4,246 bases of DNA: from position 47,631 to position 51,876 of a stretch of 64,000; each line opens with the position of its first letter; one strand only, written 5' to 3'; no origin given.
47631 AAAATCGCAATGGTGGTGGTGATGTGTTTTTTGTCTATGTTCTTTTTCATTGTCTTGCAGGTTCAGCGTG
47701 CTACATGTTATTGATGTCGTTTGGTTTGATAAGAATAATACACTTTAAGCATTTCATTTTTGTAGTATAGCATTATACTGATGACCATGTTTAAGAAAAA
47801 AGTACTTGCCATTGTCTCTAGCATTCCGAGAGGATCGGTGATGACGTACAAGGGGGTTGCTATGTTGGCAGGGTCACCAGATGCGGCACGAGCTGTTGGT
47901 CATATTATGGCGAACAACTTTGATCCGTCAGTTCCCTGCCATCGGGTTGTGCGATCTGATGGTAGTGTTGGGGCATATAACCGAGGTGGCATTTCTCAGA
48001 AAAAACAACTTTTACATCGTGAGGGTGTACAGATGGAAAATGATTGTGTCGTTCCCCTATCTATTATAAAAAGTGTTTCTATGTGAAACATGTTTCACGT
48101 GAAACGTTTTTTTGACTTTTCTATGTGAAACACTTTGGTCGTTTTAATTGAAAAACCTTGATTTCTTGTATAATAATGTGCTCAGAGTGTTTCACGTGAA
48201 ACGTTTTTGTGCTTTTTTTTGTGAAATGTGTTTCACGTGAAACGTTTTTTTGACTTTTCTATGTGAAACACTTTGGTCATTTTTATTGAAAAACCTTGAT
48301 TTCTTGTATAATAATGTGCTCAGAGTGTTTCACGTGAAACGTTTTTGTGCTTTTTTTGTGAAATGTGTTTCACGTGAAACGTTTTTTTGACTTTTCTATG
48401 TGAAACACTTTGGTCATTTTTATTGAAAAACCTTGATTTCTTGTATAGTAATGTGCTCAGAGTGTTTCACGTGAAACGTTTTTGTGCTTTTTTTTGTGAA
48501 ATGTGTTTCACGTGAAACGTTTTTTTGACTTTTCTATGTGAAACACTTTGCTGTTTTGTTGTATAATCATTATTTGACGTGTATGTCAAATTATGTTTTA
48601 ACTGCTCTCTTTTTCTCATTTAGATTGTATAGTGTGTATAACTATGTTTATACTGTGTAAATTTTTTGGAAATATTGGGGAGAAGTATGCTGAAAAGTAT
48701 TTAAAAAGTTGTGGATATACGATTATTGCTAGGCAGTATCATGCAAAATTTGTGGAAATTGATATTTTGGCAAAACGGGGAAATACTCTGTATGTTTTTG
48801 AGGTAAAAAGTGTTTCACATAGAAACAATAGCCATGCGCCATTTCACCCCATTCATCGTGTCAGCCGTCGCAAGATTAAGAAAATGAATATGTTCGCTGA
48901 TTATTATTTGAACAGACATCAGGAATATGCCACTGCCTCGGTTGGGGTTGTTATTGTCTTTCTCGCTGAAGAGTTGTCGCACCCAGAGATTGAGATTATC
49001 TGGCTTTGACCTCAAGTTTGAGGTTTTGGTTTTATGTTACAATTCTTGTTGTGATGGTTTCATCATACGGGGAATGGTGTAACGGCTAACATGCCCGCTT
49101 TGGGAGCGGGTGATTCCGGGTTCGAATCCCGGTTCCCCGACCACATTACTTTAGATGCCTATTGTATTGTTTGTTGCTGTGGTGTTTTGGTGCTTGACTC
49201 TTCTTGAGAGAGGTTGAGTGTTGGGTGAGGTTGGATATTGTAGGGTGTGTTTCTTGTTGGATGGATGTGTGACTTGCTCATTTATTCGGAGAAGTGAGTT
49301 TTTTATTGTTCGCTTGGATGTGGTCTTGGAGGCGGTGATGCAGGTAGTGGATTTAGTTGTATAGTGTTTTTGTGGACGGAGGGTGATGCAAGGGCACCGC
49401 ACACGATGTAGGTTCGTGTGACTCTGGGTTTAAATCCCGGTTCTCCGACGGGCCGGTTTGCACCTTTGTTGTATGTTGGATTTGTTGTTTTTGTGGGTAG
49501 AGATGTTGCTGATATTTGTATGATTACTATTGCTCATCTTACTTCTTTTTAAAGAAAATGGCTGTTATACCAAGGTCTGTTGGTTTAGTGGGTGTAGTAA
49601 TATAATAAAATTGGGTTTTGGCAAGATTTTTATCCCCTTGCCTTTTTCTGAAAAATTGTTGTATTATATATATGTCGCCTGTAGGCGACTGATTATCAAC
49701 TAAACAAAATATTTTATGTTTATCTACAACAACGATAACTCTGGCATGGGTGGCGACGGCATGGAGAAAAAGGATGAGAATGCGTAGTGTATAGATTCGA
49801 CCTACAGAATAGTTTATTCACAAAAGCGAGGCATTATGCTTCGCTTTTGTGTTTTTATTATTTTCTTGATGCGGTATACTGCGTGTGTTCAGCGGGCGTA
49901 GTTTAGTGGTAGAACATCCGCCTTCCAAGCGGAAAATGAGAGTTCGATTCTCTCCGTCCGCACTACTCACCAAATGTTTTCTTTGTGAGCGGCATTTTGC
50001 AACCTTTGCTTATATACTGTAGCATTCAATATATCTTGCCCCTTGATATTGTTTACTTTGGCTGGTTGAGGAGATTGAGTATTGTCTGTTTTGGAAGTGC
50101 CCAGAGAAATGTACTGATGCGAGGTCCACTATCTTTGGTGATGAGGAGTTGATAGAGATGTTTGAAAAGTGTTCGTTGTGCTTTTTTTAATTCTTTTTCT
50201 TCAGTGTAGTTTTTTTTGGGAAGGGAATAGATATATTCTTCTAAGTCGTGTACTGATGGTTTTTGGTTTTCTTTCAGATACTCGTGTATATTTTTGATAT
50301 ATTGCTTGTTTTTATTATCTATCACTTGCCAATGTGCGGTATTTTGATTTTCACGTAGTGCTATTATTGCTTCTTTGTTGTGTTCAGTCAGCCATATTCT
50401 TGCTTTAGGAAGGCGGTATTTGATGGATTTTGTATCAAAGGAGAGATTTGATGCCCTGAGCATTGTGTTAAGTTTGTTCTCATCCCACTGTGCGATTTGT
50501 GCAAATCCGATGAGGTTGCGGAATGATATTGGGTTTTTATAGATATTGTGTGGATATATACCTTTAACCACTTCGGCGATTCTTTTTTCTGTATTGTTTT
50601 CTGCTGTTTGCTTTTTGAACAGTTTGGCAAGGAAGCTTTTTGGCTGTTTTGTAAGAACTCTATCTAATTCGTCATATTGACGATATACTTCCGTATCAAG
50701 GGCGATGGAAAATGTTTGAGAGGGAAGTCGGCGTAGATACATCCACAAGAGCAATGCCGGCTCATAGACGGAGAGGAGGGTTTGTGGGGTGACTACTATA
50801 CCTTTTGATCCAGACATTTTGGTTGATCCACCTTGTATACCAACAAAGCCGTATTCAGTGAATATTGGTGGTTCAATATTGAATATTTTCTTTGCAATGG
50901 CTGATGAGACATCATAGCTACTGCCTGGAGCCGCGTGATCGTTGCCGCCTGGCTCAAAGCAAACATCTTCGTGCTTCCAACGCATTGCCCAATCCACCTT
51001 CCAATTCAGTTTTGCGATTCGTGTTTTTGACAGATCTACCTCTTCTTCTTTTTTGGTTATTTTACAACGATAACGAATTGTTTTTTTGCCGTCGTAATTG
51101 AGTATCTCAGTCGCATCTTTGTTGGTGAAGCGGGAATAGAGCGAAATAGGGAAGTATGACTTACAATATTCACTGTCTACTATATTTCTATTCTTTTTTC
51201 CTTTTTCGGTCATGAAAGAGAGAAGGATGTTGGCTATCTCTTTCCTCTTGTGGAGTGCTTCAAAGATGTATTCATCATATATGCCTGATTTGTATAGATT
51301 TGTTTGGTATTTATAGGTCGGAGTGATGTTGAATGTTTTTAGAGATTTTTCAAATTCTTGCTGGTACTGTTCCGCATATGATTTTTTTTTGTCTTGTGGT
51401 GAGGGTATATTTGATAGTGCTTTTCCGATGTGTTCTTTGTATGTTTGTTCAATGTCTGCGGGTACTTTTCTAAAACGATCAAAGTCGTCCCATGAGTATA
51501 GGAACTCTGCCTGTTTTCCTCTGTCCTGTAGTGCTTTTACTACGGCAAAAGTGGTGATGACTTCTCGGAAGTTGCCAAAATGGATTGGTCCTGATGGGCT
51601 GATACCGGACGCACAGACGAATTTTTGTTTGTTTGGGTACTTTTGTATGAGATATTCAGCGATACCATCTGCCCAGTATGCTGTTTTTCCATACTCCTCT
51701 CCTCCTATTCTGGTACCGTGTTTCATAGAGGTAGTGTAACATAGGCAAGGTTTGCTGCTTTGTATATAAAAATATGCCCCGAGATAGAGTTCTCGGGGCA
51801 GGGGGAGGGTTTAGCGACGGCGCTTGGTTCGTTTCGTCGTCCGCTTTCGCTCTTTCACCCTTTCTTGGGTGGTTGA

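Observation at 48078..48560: Tandemly triplicated repressor-type promoter modules built on a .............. palindrome; the same heptad is reused at the nitroreductase promoter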

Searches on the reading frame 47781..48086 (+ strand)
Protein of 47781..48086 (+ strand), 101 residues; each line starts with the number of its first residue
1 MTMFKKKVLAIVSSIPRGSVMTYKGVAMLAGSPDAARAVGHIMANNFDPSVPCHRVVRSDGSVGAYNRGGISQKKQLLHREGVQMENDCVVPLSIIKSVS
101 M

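Call 12: find_encoding_contigs(protein=window:47781-48086:+, flank=10000, max_places=10)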
Protein window:47781-48086:+ (101 aa): no gene with exactly this product is on record in the collection.

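Call 13: search_protein_families(library=pfam, proteins=[window:47781-48086:+])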
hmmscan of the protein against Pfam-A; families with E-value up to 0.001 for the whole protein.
window:47781-48086:+ (101 aa): 1 family
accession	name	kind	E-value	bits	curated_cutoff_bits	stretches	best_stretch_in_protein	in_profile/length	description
PF01035.26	DNA_binding_1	-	5.8e-28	97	27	1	4-83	2-81/81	6-O-methylguanine DNA methyltransferase, DNA binding domain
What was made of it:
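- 47781..48086 (+): Upstream flanking gene: short MGMT-family protein (PF01035). call 13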

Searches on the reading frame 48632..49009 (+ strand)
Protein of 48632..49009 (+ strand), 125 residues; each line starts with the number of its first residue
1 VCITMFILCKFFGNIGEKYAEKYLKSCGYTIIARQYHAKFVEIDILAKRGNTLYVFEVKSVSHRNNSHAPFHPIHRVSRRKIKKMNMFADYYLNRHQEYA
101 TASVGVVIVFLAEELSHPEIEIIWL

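Call 13: search_protein_families(library=pfam, proteins=[window:48632-49009:+])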
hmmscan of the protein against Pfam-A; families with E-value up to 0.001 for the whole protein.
window:48632-49009:+ (125 aa): 2 families
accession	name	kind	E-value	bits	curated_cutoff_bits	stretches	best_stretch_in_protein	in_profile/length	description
PF02021.23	UPF0102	-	2.3e-16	60.3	23.6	1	16-94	1-71/80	Uncharacterised protein family UPF0102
PF08378.17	NERD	-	6.2e-06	27.1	22.1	1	13-79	2-86/111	Nuclease-related domain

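Call 45: find_related_loci(query=A2, collection=metagenome_contigs, flank=10000)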
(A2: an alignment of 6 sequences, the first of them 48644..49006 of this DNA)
Query A2 (121 aa) in metagenome_contigs; peptide patterns used: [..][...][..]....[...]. (x = any residue, [..] = any of these).
600 stretches matched a pattern (row limit reached: there are more); 556 encode a relative of the query (tblastn E <= 1e-3); the best 80 are kept; 80 distinct loci.
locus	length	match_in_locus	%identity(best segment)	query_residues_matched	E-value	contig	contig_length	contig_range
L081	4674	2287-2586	37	6-107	6e-16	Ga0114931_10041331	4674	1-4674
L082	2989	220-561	33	8-119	4e-15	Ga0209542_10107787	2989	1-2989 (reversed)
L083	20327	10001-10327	36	4-107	7e-15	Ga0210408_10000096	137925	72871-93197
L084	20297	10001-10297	34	8-119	1e-14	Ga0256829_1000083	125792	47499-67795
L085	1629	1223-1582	32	9-119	1e-14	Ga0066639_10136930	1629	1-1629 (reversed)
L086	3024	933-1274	35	6-119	2e-14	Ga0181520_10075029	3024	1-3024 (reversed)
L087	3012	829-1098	40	5-89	3e-14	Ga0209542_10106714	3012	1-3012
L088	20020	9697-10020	36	8-119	6e-14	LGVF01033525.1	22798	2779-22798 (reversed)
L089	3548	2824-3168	31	9-119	5e-14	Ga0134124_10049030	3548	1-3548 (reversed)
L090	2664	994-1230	41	9-81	5e-14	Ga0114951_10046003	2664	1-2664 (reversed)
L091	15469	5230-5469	44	9-92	8e-14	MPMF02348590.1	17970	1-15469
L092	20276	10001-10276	40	1-81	7e-14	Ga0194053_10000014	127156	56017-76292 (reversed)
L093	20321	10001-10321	34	9-110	1e-13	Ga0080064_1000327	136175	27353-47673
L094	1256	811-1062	42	6-93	9e-14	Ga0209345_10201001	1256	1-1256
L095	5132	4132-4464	33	9-119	1e-13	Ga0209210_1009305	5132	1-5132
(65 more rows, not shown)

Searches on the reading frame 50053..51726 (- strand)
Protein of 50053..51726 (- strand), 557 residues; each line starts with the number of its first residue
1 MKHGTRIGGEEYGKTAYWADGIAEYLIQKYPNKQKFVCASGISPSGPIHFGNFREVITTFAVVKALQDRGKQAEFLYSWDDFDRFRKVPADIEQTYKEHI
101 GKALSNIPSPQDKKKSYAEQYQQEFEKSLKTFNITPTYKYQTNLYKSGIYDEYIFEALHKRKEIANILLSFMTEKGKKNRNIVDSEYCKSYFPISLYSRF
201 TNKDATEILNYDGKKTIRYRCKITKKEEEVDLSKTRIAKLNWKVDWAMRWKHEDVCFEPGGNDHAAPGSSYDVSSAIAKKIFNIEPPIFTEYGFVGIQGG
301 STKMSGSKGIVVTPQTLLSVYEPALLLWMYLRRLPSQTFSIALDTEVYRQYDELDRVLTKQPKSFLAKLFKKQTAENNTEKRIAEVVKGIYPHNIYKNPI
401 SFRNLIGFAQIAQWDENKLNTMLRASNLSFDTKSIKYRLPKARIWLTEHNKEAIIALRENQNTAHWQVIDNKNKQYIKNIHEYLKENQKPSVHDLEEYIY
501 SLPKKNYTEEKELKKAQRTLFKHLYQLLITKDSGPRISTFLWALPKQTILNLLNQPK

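Call 13: search_protein_families(library=pfam, proteins=[window:50053-51726:-])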
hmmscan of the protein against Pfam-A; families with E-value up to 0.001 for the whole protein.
window:50053-51726:- (557 aa): 1 family
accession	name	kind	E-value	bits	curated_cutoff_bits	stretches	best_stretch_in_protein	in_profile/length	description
PF01921.24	tRNA-synt_1f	-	2e-107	359.7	27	1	17-387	2-357/360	tRNA synthetases class I (K)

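Call 82: find_homologous_proteins(query=window:50053-51726:-, max_evalue=1e-150)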
Query window:50053-51726:- (557 aa): 289 proteins with E <= 1e-150 among 8000 candidates; the best 120 are listed.
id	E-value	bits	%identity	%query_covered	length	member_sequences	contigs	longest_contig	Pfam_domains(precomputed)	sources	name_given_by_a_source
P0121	0.0e+0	1277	100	100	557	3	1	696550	PF01921.25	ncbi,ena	-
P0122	0.0e+0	1111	85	100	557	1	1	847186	PF01921.25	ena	-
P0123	0.0e+0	1101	83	100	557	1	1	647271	PF01921.25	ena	-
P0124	0.0e+0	1080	82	100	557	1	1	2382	PF01921.25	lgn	-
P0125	0.0e+0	1047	79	100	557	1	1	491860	PF01921.25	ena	-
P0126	0.0e+0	1038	79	100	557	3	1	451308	PF01921.25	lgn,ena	-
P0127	3.3e-297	1005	76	100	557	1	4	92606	PF01921.25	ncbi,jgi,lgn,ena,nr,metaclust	ncbi:MAG: lysine--tRNA ligase [Candidatus Kaiserbacteria bacterium]|nr:lysine--tRNA ligase [Candidat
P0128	1.1e-294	996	74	100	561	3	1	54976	PF01921.25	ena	-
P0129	7.4e-293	990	76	100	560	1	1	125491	PF01921.25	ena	-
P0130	1.4e-281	953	72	100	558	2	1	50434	PF01921.25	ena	-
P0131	1.6e-270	917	70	99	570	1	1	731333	PF01921.25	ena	-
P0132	7.9e-270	914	71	99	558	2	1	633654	PF01921.25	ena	-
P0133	2.8e-269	913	70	100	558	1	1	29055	PF01921.25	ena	-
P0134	2.4e-254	863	65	100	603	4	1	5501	PF01921.25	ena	-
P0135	1.9e-235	801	61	100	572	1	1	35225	PF01921.25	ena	-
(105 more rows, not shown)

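Call 83: find_encoding_contigs(protein=P0121, flank=10000, max_places=6)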
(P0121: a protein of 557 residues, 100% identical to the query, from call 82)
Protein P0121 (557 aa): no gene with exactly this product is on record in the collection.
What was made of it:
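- On Chromosomal parS centromere (ParABS): The rest of the genome could not be read: the look-up of the 696,550-bp contig failed (call 83).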

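Call 84: list_cluster_members(proteins=[P0121])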
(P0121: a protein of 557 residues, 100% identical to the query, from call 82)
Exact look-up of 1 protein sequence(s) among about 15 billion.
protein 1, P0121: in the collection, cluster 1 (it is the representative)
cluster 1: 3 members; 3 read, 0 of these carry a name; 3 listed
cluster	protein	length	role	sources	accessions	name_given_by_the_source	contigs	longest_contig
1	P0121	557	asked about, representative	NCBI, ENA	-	-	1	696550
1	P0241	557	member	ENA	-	-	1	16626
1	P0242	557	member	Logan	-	-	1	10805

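Call 85: find_encoding_contigs(protein=P0241, flank=10000, max_places=4)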
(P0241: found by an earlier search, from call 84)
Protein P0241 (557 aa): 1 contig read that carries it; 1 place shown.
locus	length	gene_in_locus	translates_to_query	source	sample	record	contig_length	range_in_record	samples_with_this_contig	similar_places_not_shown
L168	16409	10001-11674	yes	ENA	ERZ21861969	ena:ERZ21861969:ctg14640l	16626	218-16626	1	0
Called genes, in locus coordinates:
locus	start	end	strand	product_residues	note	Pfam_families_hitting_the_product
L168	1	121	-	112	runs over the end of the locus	?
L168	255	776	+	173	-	PF01381:HTH_3, PF12844:HTH_19, PF13560:HTH_31 (weak), PF13274:SocA_Panacea (weak)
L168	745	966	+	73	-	-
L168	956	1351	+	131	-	-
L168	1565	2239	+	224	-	PF22769:DCD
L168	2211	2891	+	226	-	PF03167:UDG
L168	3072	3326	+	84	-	-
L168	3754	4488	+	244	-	PF00121:TIM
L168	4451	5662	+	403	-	PF00162:PGK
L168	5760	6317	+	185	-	PF14512:TM1586_NiRdase (faint), PF00881:Nitroreductase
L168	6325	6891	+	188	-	PF01300:Sua5_yciO_yrdC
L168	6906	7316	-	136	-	PF11969:DcpS_C, PF01230:HIT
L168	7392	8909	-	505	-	PF01743:PolyA_pol, PF12627:PolyA_pol_RNAbd, PF01966:HD, PF13735:tRNA_NucTran2_2 (faint)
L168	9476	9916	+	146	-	-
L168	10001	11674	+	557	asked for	PF01921:tRNA-synt_1f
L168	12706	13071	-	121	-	PF08378:NERD (weak), PF02021:UPF0102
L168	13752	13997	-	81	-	PF01035:DNA_binding_1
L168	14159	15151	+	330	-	PF01471:PG_binding_1, PF02557:VanY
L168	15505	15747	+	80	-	PF00768:Peptidase_S11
